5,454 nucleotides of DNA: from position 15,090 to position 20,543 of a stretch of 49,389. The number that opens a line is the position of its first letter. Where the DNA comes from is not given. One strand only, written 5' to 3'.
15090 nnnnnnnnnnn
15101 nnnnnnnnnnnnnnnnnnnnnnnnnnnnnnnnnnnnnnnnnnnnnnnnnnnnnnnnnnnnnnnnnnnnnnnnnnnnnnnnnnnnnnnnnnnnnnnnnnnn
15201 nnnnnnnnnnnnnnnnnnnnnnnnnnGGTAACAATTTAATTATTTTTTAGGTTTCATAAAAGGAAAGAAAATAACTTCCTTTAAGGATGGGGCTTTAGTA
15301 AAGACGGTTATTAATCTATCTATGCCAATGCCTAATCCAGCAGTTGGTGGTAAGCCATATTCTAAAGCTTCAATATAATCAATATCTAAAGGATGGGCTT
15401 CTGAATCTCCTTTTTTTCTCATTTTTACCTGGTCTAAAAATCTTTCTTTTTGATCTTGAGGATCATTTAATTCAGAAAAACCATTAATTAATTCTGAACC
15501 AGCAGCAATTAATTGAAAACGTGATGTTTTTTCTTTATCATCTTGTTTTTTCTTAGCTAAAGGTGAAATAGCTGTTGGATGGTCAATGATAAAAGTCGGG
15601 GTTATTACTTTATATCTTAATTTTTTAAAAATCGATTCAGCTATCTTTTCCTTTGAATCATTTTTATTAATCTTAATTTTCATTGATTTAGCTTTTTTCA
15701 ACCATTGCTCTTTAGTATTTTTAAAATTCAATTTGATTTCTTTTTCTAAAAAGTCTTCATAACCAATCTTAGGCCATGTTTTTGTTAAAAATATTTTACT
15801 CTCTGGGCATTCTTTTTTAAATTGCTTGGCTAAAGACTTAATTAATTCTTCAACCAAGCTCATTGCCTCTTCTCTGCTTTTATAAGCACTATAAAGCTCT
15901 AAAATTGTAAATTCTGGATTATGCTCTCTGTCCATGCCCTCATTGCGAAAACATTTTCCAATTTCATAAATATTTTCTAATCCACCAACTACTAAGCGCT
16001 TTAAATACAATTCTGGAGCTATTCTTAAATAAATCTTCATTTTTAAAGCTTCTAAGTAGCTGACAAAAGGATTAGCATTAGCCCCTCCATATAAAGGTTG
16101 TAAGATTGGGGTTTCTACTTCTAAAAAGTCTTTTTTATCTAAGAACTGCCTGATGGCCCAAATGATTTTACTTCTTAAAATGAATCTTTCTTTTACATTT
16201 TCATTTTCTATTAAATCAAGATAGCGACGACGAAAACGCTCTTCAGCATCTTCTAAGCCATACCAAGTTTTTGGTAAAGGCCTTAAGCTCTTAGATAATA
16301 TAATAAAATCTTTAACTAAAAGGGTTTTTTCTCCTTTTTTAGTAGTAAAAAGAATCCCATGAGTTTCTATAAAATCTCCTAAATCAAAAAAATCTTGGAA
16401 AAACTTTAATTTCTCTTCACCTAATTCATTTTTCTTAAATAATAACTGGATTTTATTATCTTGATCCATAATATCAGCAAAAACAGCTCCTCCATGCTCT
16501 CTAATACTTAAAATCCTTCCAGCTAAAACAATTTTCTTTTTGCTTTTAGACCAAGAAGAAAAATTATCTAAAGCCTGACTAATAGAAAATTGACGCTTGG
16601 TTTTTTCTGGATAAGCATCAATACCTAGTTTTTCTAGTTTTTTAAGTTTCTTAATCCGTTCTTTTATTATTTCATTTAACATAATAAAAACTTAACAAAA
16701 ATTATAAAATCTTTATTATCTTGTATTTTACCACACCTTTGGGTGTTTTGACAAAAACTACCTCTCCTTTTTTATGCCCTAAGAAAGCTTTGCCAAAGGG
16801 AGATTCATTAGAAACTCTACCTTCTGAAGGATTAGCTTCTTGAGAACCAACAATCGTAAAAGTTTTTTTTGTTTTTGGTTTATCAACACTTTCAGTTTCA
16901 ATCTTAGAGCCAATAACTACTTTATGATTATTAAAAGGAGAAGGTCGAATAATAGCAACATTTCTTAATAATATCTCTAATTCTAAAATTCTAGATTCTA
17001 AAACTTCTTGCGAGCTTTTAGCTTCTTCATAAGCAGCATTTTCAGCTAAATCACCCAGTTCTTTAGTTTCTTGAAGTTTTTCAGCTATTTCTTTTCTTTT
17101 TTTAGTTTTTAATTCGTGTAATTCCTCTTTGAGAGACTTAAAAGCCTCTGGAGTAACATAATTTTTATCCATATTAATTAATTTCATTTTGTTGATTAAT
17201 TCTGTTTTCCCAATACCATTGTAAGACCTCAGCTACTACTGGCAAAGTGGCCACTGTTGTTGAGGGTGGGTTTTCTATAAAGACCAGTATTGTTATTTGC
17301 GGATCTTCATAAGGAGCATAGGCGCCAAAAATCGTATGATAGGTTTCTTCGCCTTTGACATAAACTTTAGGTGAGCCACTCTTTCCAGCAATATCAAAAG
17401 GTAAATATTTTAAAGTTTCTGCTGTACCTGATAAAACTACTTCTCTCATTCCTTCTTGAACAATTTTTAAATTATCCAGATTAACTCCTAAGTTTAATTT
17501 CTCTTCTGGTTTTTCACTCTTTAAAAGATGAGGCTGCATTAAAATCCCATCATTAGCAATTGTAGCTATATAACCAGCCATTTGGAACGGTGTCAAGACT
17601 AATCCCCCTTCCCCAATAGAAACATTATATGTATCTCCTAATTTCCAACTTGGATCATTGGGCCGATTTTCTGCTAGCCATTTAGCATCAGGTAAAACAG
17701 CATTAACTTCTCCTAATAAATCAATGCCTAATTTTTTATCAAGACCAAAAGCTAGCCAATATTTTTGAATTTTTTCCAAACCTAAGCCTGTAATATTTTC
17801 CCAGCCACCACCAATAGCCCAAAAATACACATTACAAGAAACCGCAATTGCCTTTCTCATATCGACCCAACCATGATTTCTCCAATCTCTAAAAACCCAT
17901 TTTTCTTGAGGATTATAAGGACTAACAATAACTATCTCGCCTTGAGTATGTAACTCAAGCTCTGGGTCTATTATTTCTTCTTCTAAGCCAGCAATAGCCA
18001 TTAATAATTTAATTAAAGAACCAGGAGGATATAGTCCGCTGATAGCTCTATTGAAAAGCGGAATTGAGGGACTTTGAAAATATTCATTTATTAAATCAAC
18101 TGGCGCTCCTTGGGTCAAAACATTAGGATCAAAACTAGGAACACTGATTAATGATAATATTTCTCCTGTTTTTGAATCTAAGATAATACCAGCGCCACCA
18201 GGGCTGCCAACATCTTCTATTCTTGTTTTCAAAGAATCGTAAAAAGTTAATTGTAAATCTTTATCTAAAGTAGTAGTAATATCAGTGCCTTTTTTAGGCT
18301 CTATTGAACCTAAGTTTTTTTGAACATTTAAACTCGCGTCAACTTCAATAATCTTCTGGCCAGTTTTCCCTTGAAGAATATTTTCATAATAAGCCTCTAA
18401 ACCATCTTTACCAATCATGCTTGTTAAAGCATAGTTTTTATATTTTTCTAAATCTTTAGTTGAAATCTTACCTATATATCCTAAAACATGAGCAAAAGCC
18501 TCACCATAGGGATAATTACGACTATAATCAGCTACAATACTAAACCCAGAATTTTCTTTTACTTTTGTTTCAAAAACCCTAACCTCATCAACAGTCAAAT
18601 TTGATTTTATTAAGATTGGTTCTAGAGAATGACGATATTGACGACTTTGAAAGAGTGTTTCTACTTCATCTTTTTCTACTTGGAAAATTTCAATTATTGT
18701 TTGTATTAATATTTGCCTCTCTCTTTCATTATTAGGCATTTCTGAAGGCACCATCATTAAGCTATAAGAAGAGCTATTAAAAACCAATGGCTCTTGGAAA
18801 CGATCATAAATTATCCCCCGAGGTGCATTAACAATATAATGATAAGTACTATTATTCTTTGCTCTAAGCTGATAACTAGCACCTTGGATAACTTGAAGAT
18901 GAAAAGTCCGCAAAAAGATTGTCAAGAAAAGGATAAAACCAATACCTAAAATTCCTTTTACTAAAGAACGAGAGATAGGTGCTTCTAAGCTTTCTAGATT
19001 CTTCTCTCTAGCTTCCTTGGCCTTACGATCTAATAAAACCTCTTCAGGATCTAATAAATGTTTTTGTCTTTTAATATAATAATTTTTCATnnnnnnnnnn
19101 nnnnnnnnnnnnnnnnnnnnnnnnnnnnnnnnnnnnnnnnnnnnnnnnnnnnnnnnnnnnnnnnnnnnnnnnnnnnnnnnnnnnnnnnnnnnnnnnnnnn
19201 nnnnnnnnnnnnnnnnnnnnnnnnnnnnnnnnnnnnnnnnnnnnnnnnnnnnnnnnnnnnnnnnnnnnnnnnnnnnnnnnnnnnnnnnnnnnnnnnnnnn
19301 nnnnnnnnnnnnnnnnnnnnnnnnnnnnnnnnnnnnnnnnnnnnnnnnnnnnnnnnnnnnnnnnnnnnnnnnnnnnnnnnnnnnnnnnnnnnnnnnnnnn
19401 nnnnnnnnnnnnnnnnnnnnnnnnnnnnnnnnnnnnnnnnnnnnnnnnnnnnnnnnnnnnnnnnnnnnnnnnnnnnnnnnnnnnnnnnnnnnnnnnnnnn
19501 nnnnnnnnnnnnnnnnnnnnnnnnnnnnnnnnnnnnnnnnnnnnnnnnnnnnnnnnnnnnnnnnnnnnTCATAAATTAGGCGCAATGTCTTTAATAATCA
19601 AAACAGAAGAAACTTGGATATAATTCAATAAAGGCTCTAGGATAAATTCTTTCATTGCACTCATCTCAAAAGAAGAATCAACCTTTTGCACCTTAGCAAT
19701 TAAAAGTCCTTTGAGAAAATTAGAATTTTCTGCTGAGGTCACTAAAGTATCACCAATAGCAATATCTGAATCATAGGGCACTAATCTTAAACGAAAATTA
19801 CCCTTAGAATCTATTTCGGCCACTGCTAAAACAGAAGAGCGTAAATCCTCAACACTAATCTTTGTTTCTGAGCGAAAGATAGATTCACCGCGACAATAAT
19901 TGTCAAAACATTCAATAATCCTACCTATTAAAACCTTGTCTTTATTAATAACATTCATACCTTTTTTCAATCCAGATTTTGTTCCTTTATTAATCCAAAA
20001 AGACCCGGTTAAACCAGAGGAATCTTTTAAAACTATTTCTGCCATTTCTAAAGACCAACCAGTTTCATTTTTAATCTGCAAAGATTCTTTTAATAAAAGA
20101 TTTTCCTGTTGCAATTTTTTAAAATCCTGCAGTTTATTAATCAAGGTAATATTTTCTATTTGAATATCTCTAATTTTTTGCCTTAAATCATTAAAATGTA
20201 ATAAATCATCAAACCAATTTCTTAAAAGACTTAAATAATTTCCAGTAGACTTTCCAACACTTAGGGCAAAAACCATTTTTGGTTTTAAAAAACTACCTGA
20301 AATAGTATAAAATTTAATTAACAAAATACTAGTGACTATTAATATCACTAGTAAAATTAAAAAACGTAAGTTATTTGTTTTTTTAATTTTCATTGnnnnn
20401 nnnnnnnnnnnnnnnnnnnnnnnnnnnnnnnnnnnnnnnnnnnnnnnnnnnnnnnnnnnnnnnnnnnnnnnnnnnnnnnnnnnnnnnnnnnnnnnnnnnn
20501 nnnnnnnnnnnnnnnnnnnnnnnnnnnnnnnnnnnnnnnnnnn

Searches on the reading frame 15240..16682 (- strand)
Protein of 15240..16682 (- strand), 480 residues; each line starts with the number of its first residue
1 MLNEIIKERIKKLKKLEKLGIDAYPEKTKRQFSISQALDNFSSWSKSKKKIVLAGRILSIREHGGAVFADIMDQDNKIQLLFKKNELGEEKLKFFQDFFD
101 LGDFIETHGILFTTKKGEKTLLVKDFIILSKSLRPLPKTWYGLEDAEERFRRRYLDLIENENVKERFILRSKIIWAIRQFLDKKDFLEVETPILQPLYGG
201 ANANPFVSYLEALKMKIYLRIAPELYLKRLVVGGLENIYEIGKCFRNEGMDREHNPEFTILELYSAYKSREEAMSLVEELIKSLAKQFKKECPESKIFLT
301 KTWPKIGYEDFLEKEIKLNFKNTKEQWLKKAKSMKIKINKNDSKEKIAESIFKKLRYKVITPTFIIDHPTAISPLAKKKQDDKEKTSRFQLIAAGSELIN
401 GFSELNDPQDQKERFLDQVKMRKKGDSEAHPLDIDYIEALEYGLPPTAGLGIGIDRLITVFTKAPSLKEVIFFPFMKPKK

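Call 45: search_protein_families(library=pfam, proteins=[window:15240-16682:-], max_evalue=0.001)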
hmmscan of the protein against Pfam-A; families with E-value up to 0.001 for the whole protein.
window:15240-16682:- (480 aa): 2 families
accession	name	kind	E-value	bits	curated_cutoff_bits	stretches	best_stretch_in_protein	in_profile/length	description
PF00152.25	tRNA-synt_2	-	1.9e-86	290.4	25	1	146-476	2-307/308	tRNA synthetases class II (D, K and N)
PF01336.31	tRNA_anti-codon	-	1.2e-10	41.6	27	1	52-129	2-75/75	OB-fold nucleic acid binding domain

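Call 77: find_homologous_proteins(query=window:15240-16682:-, max_evalue=1e-30)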
Query window:15240-16682:- (480 aa): 8000 proteins with E <= 1e-30 among 8000 candidates; the best 120 are listed.
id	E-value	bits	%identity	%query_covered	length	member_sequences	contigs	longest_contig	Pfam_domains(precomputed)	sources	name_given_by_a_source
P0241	0.0e+0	1053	100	100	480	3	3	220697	PF01336.32,PF00152.26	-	-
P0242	0.0e+0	1014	96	100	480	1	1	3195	PF01336.32,PF00152.26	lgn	-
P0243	0.0e+0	1013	96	100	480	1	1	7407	PF01336.32,PF00152.26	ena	-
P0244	0.0e+0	1013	96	100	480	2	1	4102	PF01336.32,PF00152.26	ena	-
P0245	0.0e+0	1011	96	100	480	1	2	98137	PF01336.32,PF00152.26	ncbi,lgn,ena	-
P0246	0.0e+0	1011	96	100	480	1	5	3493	PF01336.32,PF00152.26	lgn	-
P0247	0.0e+0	1009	96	100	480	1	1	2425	PF01336.32,PF00152.26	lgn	-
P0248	0.0e+0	1009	96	100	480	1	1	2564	PF01336.32,PF00152.26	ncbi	-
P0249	4.6e-256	868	80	96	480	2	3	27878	PF01336.32,PF00152.26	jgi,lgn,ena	-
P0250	1.7e-246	837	78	100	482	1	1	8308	PF01336.32,PF00152.26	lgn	-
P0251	1.5e-242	824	77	96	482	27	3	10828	PF01336.32,PF00152.26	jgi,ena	-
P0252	3.4e-241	819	75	100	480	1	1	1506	PF01336.32,PF00152.26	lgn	-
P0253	8.4e-240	815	76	100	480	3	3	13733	PF01336.32,PF00152.26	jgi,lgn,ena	-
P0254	1.0e-236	804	75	96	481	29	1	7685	PF01336.32,PF00152.26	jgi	-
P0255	1.3e-236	804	74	100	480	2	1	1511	PF01336.32,PF00152.26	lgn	-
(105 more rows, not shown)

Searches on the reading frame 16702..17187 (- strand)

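Call 45: search_protein_families(library=pfam, proteins=[window:16702-17187:-], max_evalue=0.001)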
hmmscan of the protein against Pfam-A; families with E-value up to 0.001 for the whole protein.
window:16702-17187:- (161 aa): 2 families
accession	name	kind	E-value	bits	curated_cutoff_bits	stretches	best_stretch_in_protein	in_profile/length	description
PF01272.25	GreA_GreB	-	2.5e-21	75.9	26.9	1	87-160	3-75/77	Transcription elongation factor, GreA/GreB, C-term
PF03449.20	GreA_GreB_N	-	3.3e-21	75.7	24.5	1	9-79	1-71/71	Transcription elongation factor, N-terminal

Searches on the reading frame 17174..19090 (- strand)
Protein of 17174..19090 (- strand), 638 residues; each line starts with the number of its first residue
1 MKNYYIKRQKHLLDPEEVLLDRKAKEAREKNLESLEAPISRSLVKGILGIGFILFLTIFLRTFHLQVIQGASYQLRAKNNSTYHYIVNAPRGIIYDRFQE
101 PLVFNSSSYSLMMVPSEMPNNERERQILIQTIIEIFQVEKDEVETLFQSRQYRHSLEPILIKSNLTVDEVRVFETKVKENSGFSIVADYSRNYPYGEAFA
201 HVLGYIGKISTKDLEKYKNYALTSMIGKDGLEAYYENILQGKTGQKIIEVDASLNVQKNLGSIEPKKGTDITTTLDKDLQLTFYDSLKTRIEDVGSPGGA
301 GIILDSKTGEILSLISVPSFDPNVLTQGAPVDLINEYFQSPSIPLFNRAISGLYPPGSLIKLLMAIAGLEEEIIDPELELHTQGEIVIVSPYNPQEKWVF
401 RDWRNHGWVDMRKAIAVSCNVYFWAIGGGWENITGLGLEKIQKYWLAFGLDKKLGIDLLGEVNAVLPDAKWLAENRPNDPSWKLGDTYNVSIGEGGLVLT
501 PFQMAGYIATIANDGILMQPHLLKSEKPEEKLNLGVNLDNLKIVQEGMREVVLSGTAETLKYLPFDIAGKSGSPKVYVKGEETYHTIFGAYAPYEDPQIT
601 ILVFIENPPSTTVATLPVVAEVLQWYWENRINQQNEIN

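Call 46: search_protein_families(library=pfam, proteins=[window:17174-19090:-], max_evalue=0.001)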
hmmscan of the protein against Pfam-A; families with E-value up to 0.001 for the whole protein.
window:17174-19090:- (638 aa): 3 families
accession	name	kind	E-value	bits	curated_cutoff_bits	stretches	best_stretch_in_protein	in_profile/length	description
PF00905.27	Transpeptidase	-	1.3e-51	176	22.1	1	300-620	2-295/299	Penicillin binding protein transpeptidase domain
PF03717.20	PBP_dimer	-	1.6e-43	149.6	24.4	1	87-258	2-177/180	Penicillin-binding Protein dimerisation domain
PF21922.1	PBP_dimer_2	-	5.1e-06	27.1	27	1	188-223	22-58/83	Penicillin binding protein A dimerisation domain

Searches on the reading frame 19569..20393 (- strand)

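Call 46: search_protein_families(library=pfam, proteins=[window:19569-20393:-], max_evalue=0.001)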
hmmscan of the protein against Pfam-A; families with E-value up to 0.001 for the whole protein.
window:19569-20393:- (274 aa): 1 family
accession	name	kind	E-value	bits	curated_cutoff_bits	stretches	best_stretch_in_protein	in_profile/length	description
PF04085.20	MreC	-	7e-28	97.7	28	1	120-268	1-147/147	Rod shape-determining protein MreC, barrel core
